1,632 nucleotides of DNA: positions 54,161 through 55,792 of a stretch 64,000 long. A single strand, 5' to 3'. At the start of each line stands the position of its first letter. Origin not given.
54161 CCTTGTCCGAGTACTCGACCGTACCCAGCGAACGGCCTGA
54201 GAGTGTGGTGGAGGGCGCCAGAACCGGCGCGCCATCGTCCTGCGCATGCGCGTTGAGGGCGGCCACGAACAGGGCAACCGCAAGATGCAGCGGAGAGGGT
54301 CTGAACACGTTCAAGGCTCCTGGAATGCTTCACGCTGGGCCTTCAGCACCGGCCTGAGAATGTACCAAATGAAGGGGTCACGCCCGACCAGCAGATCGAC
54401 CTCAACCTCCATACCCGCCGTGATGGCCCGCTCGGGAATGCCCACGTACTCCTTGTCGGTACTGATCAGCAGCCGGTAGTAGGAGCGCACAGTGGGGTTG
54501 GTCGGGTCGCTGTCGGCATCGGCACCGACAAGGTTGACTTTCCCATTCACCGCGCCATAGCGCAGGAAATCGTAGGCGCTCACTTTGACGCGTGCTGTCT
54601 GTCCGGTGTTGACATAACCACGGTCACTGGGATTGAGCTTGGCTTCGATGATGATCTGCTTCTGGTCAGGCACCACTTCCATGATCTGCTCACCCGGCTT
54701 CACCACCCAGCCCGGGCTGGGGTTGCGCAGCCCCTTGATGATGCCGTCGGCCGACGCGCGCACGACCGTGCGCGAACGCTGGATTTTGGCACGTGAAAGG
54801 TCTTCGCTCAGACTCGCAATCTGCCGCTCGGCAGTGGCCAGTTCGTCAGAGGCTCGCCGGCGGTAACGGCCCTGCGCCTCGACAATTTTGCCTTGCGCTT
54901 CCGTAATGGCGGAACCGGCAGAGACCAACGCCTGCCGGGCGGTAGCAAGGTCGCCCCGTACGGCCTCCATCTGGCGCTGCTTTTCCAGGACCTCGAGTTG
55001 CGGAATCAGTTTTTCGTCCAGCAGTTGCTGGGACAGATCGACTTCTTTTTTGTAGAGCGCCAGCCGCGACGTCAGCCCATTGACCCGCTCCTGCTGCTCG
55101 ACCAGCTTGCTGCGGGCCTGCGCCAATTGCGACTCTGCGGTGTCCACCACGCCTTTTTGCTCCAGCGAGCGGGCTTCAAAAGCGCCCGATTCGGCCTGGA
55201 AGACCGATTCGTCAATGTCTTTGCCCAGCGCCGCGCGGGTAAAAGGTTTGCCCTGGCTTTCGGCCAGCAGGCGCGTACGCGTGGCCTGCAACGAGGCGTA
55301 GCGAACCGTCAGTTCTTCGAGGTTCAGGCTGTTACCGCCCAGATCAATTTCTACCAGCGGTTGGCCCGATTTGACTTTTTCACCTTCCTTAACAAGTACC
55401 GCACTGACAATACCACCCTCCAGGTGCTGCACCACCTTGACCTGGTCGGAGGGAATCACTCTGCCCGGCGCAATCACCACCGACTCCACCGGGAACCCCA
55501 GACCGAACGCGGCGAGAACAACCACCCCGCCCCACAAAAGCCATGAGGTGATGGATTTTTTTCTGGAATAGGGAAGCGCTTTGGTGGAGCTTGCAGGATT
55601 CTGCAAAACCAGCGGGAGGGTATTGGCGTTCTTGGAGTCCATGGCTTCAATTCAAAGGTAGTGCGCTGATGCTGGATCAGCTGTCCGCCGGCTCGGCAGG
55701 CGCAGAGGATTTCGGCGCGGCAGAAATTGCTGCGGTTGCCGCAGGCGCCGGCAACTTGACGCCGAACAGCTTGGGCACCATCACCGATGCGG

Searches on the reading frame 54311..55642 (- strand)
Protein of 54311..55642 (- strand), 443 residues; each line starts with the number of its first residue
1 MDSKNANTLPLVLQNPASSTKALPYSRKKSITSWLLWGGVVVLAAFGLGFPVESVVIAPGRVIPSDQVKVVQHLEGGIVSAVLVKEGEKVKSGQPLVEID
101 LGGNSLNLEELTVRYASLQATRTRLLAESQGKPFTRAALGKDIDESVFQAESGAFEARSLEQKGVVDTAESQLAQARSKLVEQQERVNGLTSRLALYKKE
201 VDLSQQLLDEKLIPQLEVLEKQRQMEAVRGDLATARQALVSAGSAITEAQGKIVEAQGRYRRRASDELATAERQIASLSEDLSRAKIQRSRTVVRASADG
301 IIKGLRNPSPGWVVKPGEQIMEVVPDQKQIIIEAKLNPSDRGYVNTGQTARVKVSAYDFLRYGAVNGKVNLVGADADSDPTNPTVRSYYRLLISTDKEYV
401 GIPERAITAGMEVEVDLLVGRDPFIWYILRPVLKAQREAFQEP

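Call 14: search_protein_families(library=pfam, proteins=[window:54311-55642:-], max_evalue=1)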
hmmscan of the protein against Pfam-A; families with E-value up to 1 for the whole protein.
window:54311-55642:- (443 aa): 9 families
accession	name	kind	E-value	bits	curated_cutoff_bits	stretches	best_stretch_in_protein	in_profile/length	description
PF13437.12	HlyD_3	-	7.7e-17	62.4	22.2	1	293-394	1-94/106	HlyD family secretion protein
PF16576.10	HlyD_D23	-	1.4e-09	38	30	1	231-381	55-193/214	Barrel-sandwich domain of CusB or HlyD membrane-fusion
PF13533.13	Biotin_lipoyl_2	-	0.00011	22.3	29.8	1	77-100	9-32/32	Biotin-lipoyl like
PF00364.28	Biotin_lipoyl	-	0.00062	20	22.1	1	75-99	49-73/73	Biotin-requiring enzyme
PF02601.20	Exonuc_VII_L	-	0.019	14.9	35.9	1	167-286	150-270/315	Exonuclease VII, large subunit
PF00358.26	PTS_EIIA_1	-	0.14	12.3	27.2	1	81-101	85-105/127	phosphoenolpyruvate-dependent sugar phosphotransferase system, EIIA 1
PF17876.7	CSD2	-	0.19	12.3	26.2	0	323-369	2-46/74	Cold shock domain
PF06818.20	Fez1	-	0.31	11.9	34.4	1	171-291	38-154/199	Fez1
PF00261.25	Tropomyosin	-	0.54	10.1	38.6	1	167-289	23-143/242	Tropomyosin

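Call 16: search_protein_families(library=ncbifam, proteins=[window:54311-55642:-], max_evalue=1)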
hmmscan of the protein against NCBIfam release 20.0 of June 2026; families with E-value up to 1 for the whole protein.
window:54311-55642:- (443 aa): 18 families
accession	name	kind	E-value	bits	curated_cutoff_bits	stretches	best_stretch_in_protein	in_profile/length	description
TIGR01843.1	type_I_hlyD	subfamily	1e-101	341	208.65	1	27-442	2-421/422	HlyD family type I secretion periplasmic adaptor subunit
TIGR00998.1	8a0101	subfamily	2.4e-16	59.6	390.8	1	63-358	38-269/334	EmrA/EmrK family multidrug efflux transporter periplasmic adaptor subunit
TIGR01730.1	RND_mfp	subfamily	8.6e-11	41.4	94.9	2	58-180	17-132/322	efflux RND transporter periplasmic adaptor subunit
TIGR01000.1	bacteriocin_acc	subfamily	1.8e-09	37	258.85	2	248-433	273-454/457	bacteriocin secretion accessory protein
TIGR02971.1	heterocyst_DevB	subfamily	4.5e-09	36.1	129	1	56-369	1-278/327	ABC exporter membrane fusion protein, DevB family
NF007785.0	PRK10476.1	equivalog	1e-08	34.4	376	2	165-375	87-287/347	multidrug transporter subunit MdtN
TIGR03794.1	NHLM_micro_HlyD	equivalog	2e-08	33.6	156.2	1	40-373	30-337/421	NHLP bacteriocin system secretion protein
NF007850.1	PRK10559.1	equivalog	3.3e-06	26.4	400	1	263-352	119-206/303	p-hydroxybenzoic acid efflux pump subunit AaeA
TIGR00999.1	8a0102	subfamily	1.8e-05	24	319.3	1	263-375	62-170/271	CzcB/NccB family metal efflux transporter periplasmic adaptor subunit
NF002939.0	PRK03598.1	equivalog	1.9e-05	24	393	2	76-197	52-172/332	secretion protein HlyD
TIGR04320.1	Surf_Exclu_PgrA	domain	0.0065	15.8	70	1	220-286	267-335/360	SEC10/PgrA surface exclusion domain-containing protein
NF004173.0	PRK05641.1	equivalog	0.0086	16.6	199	1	76-99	129-152/153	putative acetyl-CoA carboxylase biotin carboxyl carrier protein subunit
NF005457.0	PRK07051.1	equivalog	0.047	13.8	87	1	71-100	50-79/80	acetyl-CoA carboxylase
NF005117.0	PRK06549.1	equivalog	0.2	12.2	159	0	74-97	67-90/130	acetyl-CoA carboxylase biotin carboxyl carrier protein subunit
NF033930.1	pneumo_PspA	exception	0.22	10.2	850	1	157-286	98-226/659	pneumococcal surface protein A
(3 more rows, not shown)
